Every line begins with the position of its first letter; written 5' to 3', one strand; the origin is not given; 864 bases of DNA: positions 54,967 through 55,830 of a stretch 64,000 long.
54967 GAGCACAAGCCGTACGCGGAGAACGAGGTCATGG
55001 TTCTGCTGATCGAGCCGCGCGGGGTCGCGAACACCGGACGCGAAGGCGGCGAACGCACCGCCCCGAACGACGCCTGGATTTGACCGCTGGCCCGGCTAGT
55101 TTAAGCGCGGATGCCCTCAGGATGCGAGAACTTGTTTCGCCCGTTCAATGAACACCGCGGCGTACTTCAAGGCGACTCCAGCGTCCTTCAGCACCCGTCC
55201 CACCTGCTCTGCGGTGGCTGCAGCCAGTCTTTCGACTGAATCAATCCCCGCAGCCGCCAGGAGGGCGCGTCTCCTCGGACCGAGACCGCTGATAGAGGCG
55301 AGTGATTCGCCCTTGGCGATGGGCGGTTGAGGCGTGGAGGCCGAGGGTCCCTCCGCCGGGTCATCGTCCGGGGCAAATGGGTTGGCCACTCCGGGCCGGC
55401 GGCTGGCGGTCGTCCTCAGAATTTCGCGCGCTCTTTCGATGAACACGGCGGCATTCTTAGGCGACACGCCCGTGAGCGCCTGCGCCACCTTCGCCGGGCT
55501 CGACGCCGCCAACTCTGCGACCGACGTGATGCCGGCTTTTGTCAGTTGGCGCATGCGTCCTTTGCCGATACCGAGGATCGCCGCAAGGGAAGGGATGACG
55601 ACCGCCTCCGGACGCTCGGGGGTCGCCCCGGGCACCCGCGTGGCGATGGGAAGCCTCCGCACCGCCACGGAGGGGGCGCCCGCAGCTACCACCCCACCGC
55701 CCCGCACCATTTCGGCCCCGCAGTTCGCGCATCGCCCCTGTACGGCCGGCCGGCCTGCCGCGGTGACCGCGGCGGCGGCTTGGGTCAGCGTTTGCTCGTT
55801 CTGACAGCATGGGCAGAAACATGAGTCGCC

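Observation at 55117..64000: Operon of two giant repeat proteins (beta-propeller + tandem HhH; repeat array + LamG) flanking a low-GC gene: an uncharacterised system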

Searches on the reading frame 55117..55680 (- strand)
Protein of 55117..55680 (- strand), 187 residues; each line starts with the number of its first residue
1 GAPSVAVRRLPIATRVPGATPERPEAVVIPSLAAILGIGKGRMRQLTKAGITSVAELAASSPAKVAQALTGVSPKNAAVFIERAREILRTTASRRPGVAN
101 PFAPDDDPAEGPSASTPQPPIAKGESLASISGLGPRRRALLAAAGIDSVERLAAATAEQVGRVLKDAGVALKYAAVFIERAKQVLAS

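Call 66: search_solved_structures(query=window:55117-55680:-, max_evalue=1, show_alignments=2)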
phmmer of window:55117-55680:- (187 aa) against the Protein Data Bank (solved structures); distinct sequences matched with E-value up to 1: 2.
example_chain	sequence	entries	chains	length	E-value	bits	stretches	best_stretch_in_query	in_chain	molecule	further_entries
2w9m_A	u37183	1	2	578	0.084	16.6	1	126-180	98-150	POLYMERASE X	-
1pzn_A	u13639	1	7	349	0.76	13.5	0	20-87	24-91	DNA repair and recombination protein rad51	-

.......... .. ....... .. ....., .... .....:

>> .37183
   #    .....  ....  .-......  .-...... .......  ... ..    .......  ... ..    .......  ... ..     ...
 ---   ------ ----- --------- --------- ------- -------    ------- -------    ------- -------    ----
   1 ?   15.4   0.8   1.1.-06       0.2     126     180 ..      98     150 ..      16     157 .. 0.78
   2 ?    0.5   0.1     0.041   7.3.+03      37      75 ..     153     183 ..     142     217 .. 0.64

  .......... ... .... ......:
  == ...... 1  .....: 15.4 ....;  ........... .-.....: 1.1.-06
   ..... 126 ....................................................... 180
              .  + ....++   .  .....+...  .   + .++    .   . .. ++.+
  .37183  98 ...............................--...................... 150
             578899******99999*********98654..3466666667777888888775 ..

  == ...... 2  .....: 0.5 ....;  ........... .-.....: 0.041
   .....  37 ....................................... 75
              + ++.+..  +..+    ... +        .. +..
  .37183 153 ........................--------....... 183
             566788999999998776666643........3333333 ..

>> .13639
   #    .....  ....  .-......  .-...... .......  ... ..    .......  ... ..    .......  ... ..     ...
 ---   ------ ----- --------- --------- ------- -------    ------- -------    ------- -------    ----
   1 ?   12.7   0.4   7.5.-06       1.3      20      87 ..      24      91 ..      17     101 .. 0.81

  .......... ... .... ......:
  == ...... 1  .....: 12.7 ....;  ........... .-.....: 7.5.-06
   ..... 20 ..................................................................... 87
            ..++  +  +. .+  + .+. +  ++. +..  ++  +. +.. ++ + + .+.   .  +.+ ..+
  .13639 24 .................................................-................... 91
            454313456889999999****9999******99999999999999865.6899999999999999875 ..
